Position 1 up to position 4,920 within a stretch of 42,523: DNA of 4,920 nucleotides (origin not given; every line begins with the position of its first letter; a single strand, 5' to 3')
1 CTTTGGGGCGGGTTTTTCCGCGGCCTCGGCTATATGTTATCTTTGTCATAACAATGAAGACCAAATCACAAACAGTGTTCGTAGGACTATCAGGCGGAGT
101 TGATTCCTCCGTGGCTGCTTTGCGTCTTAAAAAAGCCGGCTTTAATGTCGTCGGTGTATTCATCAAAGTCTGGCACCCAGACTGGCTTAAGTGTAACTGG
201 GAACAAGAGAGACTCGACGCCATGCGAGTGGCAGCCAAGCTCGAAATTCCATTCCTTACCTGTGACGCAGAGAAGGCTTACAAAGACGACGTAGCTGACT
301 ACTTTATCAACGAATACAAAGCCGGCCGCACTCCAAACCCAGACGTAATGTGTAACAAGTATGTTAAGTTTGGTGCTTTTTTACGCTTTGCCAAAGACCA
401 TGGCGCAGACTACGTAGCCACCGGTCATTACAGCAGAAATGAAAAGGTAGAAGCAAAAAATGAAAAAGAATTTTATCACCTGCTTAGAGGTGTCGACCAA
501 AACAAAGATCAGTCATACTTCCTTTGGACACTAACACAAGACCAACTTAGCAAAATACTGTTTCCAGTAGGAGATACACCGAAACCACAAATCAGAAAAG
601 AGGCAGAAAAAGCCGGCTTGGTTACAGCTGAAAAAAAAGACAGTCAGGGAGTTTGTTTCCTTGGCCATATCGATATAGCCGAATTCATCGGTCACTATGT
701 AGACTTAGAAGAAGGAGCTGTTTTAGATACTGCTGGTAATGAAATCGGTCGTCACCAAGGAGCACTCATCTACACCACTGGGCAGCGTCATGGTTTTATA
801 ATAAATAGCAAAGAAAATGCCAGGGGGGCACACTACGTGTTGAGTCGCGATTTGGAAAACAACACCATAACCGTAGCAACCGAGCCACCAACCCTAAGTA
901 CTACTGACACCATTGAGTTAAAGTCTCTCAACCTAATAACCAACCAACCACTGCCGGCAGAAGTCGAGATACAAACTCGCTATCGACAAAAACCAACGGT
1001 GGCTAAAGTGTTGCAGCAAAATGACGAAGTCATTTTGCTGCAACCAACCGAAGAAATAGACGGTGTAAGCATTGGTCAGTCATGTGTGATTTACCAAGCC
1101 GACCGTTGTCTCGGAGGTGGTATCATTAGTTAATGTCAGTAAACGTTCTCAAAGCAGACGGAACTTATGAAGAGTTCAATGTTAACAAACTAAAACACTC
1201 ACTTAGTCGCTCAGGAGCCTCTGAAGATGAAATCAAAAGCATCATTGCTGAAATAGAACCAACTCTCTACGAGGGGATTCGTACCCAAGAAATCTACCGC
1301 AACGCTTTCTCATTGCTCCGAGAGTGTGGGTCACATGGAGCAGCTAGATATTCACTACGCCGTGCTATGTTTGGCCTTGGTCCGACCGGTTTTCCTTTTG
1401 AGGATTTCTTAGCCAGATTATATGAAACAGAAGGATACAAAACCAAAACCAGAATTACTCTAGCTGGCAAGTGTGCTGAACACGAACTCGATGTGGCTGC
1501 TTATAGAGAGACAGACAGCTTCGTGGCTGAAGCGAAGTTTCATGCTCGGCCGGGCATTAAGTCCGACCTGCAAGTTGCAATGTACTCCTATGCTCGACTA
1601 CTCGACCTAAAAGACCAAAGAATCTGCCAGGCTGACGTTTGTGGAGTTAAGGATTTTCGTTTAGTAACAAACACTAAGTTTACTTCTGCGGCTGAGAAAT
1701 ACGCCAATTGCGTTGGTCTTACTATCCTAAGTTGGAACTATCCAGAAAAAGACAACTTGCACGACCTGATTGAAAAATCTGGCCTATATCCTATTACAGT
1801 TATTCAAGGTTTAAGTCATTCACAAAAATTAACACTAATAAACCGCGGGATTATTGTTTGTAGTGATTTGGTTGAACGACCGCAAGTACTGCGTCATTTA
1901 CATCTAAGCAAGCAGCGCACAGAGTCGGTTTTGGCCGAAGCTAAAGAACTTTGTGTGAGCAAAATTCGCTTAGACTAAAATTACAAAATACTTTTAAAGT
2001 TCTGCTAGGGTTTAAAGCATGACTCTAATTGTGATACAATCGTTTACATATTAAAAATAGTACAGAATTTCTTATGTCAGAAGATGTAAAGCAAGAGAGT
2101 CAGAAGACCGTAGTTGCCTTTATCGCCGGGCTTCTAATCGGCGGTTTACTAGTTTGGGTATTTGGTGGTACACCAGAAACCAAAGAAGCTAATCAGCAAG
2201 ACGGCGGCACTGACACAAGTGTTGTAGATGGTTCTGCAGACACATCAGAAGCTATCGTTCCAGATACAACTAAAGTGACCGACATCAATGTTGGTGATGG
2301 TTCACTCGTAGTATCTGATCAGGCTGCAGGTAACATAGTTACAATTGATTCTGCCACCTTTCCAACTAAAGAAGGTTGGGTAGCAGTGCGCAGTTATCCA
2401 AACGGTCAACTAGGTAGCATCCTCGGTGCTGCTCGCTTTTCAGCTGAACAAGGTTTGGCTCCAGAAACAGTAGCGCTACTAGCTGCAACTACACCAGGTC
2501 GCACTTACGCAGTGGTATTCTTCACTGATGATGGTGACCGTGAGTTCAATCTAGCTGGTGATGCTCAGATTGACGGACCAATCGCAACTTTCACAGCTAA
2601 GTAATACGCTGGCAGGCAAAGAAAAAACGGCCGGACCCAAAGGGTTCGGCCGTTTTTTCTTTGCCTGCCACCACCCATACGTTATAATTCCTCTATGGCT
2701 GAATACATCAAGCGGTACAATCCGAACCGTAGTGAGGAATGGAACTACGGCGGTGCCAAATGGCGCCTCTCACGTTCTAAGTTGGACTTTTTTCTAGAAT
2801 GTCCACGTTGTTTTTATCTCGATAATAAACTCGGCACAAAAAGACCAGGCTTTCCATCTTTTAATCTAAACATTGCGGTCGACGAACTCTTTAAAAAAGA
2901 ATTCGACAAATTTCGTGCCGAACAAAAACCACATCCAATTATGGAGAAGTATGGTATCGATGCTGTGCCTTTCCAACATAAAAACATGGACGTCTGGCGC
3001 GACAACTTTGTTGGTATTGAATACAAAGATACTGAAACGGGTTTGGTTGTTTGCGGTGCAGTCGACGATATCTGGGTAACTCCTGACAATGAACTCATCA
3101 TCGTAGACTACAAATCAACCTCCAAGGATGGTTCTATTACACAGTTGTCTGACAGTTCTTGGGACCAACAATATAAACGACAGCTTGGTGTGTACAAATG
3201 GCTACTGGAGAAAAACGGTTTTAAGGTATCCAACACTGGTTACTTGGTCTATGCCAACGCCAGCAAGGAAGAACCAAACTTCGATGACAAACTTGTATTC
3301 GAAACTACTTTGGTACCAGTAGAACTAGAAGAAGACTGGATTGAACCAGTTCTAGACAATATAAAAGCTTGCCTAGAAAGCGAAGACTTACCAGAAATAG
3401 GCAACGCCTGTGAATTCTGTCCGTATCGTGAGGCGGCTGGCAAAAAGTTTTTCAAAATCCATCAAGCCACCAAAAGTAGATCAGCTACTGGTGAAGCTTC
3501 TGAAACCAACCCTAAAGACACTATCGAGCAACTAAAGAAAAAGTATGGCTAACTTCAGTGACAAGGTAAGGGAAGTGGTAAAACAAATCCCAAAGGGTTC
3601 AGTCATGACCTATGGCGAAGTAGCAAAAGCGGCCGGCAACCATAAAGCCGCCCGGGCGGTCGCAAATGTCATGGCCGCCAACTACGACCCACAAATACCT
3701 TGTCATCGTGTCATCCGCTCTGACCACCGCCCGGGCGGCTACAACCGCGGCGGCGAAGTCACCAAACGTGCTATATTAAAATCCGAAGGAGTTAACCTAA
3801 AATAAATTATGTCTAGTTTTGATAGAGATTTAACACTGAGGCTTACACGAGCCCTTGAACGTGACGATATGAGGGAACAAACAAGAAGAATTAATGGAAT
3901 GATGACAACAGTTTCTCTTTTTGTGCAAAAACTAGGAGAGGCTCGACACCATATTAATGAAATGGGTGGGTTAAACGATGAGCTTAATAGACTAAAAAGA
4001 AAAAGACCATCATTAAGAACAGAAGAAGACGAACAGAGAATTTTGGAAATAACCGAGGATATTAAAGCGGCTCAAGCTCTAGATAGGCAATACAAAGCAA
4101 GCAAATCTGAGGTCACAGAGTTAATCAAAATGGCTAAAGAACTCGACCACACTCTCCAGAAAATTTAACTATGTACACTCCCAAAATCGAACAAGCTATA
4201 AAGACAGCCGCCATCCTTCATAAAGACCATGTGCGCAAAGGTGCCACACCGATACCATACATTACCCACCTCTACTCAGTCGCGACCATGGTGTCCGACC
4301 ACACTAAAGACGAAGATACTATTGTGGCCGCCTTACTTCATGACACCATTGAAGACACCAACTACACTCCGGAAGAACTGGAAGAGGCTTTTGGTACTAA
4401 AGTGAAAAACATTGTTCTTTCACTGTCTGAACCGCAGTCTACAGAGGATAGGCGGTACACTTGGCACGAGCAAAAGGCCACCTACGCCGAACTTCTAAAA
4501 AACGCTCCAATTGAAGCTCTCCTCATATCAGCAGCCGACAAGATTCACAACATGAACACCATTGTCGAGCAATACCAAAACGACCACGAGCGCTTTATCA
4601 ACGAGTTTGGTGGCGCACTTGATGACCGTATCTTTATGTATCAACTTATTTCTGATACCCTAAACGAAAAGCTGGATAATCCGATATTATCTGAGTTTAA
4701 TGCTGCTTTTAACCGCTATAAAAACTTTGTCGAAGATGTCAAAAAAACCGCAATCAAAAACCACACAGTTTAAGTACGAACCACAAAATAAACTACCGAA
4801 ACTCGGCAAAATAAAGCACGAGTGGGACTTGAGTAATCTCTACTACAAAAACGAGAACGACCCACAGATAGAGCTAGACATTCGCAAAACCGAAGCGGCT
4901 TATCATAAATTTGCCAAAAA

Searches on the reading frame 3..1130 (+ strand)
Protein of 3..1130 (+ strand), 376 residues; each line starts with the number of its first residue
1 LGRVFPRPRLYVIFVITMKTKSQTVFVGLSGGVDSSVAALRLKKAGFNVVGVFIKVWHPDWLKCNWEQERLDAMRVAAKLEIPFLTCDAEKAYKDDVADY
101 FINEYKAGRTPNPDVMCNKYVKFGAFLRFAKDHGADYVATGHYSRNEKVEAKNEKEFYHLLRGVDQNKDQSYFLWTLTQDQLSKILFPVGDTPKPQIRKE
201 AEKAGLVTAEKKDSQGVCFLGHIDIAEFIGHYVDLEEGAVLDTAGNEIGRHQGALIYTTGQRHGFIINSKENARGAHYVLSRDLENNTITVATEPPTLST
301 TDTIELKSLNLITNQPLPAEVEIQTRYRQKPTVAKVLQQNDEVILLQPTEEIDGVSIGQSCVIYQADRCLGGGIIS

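Call 83: search_protein_families(library=pfam, proteins=[window:3-1130:+], max_evalue=0.0001)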
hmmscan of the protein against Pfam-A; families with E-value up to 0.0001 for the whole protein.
window:3-1130:+ (376 aa): 4 families
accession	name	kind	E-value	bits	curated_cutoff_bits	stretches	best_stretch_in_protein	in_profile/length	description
PF03054.22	tRNA_Me_trans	-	2e-73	246.8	20.6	1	24-221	2-201/202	tRNA methyl transferase HUP domain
PF20259.3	tRNA_Me_trans_M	-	4.4e-16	58.6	27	1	227-292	2-65/66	tRNA methyl transferase PRC-barrel domain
PF20258.4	tRNA_Me_trans_C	-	1.4e-15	57.8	20.6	1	302-375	2-77/77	Aminomethyltransferase beta-barrel domain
PF02540.23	NAD_synthase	-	1.3e-05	24.9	21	1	19-94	15-86/242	NAD synthase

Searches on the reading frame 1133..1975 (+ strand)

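Call 83: search_protein_families(library=pfam, proteins=[window:1133-1975:+], max_evalue=0.0001)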
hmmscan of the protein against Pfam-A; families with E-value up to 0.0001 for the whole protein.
window:1133-1975:+ (281 aa): 2 families
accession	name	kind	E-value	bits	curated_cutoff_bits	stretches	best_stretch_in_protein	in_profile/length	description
PF03477.21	ATP-cone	-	8.8e-08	33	25.8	1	4-75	2-81/88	ATP cone domain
PF22357.2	AF1548-like_C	-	7.7e-06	26.4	23.9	1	219-273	1-55/56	AF1548-like, C-terminal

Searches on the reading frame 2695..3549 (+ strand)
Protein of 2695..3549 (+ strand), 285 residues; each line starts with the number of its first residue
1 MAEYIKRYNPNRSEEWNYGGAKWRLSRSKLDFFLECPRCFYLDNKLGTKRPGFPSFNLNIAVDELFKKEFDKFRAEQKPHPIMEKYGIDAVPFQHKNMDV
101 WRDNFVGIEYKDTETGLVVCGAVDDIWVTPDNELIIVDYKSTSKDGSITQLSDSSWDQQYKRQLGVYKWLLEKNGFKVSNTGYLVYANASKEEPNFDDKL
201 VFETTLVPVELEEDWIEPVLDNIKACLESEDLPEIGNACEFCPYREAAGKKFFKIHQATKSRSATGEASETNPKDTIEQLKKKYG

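Call 83: search_protein_families(library=pfam, proteins=[window:2695-3549:+], max_evalue=0.0001)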
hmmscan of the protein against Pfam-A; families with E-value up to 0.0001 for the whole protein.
window:2695-3549:+ (285 aa): 2 families
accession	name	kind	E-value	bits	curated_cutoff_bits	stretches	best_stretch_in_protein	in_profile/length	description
PF12705.13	PDDEXK_1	-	1.3e-14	55.2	22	1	94-246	120-244/247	PD-(D/E)XK nuclease superfamily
PF01930.23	Cas_Cas4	-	5.5e-06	27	22.7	1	125-246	57-156/160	Domain of unknown function DUF83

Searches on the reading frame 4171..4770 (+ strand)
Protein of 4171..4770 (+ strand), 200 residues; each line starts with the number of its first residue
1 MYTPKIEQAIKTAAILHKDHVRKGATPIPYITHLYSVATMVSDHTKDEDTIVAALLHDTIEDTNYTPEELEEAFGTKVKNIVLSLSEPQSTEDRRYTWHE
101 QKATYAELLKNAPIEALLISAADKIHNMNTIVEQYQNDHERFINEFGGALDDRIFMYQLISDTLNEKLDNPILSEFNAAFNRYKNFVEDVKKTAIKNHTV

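Call 83: search_protein_families(library=pfam, proteins=[window:4171-4770:+], max_evalue=0.0001)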
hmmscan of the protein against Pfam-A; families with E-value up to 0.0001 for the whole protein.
window:4171-4770:+ (200 aa): 2 families
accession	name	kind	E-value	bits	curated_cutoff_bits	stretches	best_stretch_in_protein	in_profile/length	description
PF13328.12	HD_4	-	8e-21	74.8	27.2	1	9-140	1-136/156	HD domain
PF01966.28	HD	-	3.9e-07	30.8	22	1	30-128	1-116/116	HD domain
